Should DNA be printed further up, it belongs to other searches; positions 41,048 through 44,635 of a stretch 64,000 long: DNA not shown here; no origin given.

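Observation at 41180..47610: PLD-nuclease/SNF2-helicase fusion coupled to an Eco57I/PglX-type N6-adenine methyltransferase: restriction-modification-like defence module of unusual architecture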

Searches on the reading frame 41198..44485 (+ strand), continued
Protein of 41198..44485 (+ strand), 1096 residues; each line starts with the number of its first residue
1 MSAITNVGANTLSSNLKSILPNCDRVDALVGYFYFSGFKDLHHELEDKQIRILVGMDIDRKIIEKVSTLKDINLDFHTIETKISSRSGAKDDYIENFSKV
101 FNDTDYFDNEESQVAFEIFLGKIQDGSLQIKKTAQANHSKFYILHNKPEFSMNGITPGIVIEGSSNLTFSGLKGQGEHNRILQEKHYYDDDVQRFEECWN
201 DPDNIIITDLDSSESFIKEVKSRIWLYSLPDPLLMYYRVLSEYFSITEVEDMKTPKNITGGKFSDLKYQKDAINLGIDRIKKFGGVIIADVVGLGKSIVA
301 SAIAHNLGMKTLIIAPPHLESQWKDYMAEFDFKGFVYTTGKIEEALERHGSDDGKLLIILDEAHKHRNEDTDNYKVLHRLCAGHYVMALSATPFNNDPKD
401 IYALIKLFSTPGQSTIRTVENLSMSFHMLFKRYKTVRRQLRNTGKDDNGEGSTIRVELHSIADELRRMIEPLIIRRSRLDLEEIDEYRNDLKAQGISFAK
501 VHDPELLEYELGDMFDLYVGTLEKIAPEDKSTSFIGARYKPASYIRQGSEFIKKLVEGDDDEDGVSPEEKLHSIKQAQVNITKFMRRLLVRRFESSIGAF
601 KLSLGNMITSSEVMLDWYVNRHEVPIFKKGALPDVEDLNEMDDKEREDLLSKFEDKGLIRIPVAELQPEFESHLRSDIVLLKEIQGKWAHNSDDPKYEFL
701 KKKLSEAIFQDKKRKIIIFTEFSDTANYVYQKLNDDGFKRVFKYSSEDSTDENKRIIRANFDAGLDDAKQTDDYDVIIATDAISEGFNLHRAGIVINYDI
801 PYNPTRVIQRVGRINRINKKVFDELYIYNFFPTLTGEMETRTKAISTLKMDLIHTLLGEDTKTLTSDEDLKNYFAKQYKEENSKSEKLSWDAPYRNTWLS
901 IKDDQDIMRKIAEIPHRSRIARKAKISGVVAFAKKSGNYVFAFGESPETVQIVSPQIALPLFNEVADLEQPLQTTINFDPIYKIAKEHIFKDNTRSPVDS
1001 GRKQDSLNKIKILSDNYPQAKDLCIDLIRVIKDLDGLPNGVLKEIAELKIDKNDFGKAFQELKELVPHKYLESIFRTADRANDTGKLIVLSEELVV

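Call 100: get_annotated_region(hit=H19, flank=8000)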
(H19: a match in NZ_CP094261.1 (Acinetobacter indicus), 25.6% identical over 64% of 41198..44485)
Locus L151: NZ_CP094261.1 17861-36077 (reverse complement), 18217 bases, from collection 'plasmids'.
description: Acinetobacter indicus strain BDT201 plasmid pBDT201-3, complete sequence
organism: Acinetobacter indicus (NCBI taxid 756892)
taxonomy: Bacteria; Pseudomonadota; Gammaproteobacteria; Moraxellales; Moraxellaceae; Acinetobacter; Acinetobacter indicus
host: -; source: mixed culture,porcine; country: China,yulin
typing (MOB-suite, as given by PLSDB): non-mobilizable
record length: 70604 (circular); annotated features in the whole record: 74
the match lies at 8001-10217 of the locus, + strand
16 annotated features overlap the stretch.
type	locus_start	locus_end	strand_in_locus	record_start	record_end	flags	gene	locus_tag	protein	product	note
CDS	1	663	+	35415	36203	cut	-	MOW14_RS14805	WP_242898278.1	ParA family protein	-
CDS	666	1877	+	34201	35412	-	-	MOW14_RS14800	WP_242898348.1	ParB/RepB/Spo0J family partition protein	GO:0007059 - chromosome segregation [Evidence IEA]; GO:0000910 - cytokinesis [Evidence IEA]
CDS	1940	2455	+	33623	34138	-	-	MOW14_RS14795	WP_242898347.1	hypothetical protein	-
CDS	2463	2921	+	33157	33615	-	-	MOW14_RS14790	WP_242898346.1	hypothetical protein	-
CDS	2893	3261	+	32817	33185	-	-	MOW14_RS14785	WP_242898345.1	hypothetical protein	-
CDS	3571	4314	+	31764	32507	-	-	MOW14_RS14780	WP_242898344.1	phospholipase D family protein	-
CDS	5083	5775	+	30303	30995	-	-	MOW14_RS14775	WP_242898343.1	recombinase family protein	GO:0006310 - DNA recombination [Evidence IEA]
CDS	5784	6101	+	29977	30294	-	-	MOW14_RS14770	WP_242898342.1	hypothetical protein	-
CDS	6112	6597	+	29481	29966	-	-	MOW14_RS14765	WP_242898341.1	hypothetical protein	-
CDS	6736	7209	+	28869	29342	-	-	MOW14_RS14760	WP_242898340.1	thermonuclease family protein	-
CDS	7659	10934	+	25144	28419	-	-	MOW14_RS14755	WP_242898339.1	helicase-related protein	-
CDS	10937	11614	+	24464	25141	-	-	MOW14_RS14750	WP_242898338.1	DUF4391 domain-containing protein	-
CDS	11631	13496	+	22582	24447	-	-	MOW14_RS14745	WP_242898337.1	site-specific DNA-methyltransferase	GO:0006306 - DNA methylation [Evidence IEA]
CDS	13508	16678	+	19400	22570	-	-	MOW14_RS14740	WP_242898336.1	DEAD/DEAH box helicase family protein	-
CDS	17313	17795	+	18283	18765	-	-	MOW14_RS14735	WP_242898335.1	hypothetical protein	-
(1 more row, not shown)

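Call 101: get_annotated_region(hit=H5, flank=8000)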
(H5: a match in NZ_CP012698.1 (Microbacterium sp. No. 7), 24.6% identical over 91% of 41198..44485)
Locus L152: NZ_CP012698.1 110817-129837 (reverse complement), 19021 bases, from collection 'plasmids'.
description: Microbacterium sp. No. 7 plasmid A, complete sequence
organism: Microbacterium sp. No. 7 (NCBI taxid 1714373)
taxonomy: Bacteria; Actinomycetota; Actinomycetes; Micrococcales; Microbacteriaceae; Microbacterium; Microbacterium sp. No. 7
host: -; source: whole organism,activated sludge; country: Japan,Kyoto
typing (MOB-suite, as given by PLSDB): non-mobilizable; replicon rep_cluster_1579
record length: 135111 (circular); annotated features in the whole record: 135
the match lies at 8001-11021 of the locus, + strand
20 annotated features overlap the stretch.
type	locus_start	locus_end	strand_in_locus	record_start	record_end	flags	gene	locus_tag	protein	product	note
CDS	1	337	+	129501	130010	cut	-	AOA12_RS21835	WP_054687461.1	hypothetical protein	-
CDS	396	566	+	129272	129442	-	-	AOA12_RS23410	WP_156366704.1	hypothetical protein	-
CDS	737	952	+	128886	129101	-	-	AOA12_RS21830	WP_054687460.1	hypothetical protein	-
CDS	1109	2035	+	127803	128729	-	dprA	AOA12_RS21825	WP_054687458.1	DNA-processing protein DprA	GO:0009294 - DNA-mediated transformation [Evidence IEA]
CDS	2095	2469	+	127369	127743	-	-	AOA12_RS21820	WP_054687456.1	hypothetical protein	-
CDS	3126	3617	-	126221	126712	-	-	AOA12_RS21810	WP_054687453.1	hypothetical protein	-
CDS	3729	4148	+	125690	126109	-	-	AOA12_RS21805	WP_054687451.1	DUF3846 domain-containing protein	-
CDS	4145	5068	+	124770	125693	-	-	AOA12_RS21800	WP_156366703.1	hypothetical protein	-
CDS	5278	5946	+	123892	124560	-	-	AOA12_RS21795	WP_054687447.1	HNH endonuclease family protein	-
CDS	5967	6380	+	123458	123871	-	-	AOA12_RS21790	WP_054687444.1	hypothetical protein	-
CDS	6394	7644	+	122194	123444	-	-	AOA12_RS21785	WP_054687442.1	hypothetical protein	-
CDS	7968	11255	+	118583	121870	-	-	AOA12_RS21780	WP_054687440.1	helicase-related protein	-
CDS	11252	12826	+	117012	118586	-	-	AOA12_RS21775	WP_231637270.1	hypothetical protein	-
CDS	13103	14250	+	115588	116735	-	-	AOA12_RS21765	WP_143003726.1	IS3 family transposase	-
CDS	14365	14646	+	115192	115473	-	-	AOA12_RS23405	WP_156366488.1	hypothetical protein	-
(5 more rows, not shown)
